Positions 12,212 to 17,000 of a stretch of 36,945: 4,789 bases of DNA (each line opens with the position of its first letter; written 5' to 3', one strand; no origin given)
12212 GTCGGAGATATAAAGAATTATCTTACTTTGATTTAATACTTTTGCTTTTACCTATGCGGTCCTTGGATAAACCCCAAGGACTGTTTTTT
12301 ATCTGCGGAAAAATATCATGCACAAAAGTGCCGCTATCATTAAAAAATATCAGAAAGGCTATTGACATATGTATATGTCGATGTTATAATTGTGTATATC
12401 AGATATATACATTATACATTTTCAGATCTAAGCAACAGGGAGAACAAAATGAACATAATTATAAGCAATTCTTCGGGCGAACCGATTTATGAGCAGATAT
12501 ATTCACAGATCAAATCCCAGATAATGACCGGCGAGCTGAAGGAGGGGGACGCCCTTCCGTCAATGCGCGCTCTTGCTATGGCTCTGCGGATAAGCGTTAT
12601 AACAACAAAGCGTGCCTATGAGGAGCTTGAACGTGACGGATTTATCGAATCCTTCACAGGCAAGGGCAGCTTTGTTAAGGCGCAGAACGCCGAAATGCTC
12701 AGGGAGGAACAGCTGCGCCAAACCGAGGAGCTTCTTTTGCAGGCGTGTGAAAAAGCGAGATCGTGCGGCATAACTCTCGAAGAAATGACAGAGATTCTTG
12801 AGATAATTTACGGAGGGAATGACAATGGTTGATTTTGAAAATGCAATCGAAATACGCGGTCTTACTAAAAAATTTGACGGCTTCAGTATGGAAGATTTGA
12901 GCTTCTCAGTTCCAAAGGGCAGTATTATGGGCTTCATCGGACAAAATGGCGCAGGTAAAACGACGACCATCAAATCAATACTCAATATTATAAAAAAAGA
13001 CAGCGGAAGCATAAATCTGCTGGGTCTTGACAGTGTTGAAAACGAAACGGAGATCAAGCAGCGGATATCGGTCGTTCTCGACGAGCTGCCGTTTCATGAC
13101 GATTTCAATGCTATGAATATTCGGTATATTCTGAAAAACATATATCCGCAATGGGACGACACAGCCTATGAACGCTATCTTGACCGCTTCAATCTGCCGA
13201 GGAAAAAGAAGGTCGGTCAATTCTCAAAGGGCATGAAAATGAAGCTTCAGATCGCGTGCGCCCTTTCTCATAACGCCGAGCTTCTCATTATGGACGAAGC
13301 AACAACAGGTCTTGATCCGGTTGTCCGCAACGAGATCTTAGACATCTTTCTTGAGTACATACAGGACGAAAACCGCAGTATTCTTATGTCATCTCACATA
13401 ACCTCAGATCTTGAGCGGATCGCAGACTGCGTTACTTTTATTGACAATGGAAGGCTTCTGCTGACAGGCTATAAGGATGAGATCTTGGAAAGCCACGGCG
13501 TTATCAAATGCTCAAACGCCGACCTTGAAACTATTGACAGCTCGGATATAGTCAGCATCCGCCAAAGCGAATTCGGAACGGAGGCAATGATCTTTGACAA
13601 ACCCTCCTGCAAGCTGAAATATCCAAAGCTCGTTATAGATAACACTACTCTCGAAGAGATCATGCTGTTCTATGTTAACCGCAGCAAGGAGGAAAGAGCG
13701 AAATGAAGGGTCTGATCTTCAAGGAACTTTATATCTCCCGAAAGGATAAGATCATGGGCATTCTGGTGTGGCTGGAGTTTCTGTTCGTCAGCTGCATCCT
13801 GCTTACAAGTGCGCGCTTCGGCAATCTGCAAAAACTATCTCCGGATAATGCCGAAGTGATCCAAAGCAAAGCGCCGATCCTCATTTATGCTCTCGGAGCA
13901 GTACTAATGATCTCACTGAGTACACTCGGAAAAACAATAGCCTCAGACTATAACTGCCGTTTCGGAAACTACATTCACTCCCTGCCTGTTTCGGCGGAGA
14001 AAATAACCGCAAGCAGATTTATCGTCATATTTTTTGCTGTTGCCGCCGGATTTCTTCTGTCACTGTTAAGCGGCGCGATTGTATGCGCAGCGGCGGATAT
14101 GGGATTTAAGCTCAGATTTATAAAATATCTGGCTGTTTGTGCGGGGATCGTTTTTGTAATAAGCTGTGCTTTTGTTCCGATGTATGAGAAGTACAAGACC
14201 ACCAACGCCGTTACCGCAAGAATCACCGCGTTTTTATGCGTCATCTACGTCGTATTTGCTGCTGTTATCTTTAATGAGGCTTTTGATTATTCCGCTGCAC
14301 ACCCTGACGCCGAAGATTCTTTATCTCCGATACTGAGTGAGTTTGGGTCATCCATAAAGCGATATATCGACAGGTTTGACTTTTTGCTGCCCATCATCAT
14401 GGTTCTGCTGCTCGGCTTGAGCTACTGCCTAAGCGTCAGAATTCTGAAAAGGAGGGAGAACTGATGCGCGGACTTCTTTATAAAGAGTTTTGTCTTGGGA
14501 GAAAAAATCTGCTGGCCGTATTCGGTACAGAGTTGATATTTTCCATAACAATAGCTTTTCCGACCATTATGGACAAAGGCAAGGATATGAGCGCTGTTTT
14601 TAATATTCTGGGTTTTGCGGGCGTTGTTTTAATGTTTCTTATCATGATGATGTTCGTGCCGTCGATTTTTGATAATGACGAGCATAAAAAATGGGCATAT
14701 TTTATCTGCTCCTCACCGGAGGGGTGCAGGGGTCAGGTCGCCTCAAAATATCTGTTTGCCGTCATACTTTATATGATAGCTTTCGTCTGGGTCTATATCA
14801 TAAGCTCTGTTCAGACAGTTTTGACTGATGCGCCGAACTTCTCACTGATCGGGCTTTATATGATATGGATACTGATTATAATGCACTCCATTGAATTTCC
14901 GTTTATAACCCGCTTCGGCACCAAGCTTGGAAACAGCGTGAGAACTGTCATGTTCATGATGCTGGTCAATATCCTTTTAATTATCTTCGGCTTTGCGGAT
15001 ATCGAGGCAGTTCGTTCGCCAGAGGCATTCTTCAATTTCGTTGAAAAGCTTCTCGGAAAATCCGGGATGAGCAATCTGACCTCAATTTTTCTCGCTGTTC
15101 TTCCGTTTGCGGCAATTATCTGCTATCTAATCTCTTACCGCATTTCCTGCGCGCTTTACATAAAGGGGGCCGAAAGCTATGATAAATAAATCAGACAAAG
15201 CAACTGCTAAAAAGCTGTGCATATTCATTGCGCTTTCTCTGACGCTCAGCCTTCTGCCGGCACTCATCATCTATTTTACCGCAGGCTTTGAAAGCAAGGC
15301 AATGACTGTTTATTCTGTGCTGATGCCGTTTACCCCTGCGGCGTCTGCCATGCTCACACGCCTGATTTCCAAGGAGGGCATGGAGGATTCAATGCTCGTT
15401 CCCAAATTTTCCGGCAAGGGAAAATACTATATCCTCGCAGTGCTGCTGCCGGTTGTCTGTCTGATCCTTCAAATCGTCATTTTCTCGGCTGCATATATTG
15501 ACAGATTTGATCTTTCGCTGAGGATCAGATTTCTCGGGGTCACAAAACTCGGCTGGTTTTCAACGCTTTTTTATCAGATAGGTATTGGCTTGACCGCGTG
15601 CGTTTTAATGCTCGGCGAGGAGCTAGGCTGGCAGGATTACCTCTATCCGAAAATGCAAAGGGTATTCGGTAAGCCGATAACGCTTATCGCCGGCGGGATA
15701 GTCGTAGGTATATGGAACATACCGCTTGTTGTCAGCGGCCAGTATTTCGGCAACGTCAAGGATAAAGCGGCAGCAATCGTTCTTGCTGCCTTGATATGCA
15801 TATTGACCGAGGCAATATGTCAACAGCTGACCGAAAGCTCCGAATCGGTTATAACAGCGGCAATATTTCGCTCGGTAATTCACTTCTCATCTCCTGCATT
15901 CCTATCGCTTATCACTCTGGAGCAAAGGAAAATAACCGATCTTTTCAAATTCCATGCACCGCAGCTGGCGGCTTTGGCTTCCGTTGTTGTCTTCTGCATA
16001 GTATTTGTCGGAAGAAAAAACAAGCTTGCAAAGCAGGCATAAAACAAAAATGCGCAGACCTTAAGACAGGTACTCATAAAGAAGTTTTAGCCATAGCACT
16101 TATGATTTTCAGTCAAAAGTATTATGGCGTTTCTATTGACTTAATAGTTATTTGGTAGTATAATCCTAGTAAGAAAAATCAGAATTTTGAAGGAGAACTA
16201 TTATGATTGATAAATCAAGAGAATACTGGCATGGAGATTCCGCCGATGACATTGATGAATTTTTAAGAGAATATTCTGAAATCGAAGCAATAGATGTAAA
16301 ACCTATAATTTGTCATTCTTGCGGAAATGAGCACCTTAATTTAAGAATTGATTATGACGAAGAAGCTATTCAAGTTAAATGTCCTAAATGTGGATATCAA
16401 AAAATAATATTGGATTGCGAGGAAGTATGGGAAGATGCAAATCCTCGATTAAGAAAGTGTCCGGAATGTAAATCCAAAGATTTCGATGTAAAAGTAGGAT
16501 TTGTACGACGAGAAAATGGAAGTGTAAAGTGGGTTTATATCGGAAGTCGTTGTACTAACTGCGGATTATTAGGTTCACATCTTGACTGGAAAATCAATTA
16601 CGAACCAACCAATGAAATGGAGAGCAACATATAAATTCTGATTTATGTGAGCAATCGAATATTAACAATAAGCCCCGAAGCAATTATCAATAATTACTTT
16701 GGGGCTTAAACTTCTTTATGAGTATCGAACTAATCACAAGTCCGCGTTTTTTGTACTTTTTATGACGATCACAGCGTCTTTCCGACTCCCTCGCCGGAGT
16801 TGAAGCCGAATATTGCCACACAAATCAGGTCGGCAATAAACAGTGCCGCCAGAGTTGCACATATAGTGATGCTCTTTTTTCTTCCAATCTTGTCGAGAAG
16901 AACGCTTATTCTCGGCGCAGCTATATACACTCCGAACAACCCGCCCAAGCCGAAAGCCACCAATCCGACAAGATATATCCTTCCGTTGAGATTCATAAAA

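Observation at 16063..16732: Compact inverted-repeat-bounded module carrying its own promoter, one ORF and a hairpin (copy A)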

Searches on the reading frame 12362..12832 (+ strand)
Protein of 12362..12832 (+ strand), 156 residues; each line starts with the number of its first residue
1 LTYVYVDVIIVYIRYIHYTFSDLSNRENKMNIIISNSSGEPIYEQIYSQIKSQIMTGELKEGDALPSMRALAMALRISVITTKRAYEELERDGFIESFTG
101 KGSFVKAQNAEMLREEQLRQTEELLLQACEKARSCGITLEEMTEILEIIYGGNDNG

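Call 50: search_protein_families(library=pfam, max_evalue=0.0001, proteins=[window:12362-12832:+])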
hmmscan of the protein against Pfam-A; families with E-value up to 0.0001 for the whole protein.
window:12362-12832:+ (156 aa): 1 family
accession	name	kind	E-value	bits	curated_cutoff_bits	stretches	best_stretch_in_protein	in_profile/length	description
PF00392.27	GntR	-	6e-16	58.3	27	1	43-105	2-64/64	Bacterial regulatory proteins, gntR family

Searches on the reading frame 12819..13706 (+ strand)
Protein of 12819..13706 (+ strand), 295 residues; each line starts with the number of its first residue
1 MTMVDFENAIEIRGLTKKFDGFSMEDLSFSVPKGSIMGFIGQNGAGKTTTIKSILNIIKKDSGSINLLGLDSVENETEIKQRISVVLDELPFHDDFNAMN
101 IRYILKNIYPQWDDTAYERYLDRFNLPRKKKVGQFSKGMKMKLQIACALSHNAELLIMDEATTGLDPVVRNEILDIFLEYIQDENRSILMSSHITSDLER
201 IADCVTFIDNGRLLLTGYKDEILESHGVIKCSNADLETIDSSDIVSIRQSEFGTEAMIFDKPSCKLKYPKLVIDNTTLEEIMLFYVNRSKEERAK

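Call 49: search_protein_families(library=pfam, max_evalue=0.0001, proteins=[window:12819-13706:+])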
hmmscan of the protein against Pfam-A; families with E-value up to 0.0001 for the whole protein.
window:12819-13706:+ (295 aa): 2 families
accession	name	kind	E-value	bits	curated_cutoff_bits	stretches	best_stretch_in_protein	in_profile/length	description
PF00005.33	ABC_tran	-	1.4e-24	87.6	25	1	25-163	2-137/137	ABC transporter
PF13304.12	AAA_21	-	6.2e-10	40.1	27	0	133-193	236-298/304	AAA domain, putative AbiEii toxin, Type IV TA system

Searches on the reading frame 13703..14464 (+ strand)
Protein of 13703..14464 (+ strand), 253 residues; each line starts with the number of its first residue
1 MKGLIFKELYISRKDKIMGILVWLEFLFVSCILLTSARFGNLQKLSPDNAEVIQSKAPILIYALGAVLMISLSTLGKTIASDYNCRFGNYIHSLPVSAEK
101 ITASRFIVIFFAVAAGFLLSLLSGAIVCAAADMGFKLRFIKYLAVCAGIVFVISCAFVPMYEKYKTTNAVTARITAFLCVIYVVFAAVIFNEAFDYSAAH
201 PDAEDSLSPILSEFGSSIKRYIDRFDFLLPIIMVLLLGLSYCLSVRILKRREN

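Call 49: search_protein_families(library=pfam, max_evalue=0.0001, proteins=[window:13703-14464:+])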
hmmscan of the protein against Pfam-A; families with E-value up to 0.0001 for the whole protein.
window:13703-14464:+ (253 aa): 1 family
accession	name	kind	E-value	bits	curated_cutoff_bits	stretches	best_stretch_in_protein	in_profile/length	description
PF13346.12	ABC2_membrane_5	-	2.1e-09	37.7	25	1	62-248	38-204/205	ABC-2 family transporter protein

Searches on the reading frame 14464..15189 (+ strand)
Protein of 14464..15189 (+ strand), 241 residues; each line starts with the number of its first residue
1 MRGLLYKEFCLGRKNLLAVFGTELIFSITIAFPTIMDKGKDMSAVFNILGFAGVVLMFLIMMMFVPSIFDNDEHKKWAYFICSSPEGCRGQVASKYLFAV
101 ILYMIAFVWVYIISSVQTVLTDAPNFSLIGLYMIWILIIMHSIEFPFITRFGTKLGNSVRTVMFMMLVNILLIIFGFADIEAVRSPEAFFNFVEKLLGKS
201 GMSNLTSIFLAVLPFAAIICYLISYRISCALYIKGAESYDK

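Call 50: search_protein_families(library=pfam, max_evalue=0.0001, proteins=[window:14464-15189:+])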
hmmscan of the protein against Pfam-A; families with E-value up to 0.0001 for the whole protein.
window:14464-15189:+ (241 aa): 1 family
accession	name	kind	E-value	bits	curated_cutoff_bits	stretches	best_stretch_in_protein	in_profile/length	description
PF13346.12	ABC2_membrane_5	-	1e-14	55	25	1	3-232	1-204/205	ABC-2 family transporter protein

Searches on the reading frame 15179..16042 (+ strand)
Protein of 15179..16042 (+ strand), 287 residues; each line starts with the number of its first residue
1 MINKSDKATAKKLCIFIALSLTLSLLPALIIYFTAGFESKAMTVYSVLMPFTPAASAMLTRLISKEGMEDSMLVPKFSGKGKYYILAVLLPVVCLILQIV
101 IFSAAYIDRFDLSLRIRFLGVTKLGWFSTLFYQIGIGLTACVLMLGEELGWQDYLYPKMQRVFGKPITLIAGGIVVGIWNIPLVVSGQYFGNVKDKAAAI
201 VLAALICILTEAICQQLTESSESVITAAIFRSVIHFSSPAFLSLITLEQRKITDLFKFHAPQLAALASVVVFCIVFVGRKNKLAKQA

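Call 6: search_protein_families(library=pfam, proteins=[window:15179-16042:+], max_evalue=0.01)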
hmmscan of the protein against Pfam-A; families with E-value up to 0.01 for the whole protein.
window:15179-16042:+ (287 aa): 1 family
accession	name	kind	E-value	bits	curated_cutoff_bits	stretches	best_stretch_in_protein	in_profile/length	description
PF02517.21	Rce1-like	-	0.00077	20.1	22.4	1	138-233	10-89/93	Type II CAAX prenyl endopeptidase Rce1-like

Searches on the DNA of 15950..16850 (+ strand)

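Call 7: search_dna_similar(query=window:16063-16732:+, collection=phages, mode=distant)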
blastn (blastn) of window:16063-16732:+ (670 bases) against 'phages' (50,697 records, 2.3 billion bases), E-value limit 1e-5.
No match.

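Call 8: search_dna_similar(query=window:16063-16732:+, collection=plasmids, mode=distant)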
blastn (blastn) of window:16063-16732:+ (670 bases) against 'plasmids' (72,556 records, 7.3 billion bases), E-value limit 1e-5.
No match.
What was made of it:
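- Tried and rejected: Phage and plasmid collections. blastn of the whole unit found nothing (calls 7, 8).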

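Call 73: search_rna_families(source=window, start=15950, end=16850, threshold=evalue, max_evalue=1)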
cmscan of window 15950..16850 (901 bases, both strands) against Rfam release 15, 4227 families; matches with E-value up to 1: 2.
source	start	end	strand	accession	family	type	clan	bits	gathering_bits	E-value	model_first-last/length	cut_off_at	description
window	15978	16075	+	RF03096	RAGATH-19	Gene; sRNA;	-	21.9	85.6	0.67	1-141/141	no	RAGATH-19 RNA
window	16668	16707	+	RF02660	icaR_3p_UTR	Cis-reg;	-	17.7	369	0.089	347-386/390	no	icaR 3'UTR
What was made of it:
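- On Integron cassette system: No Rfam or attC-like match (call 73).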
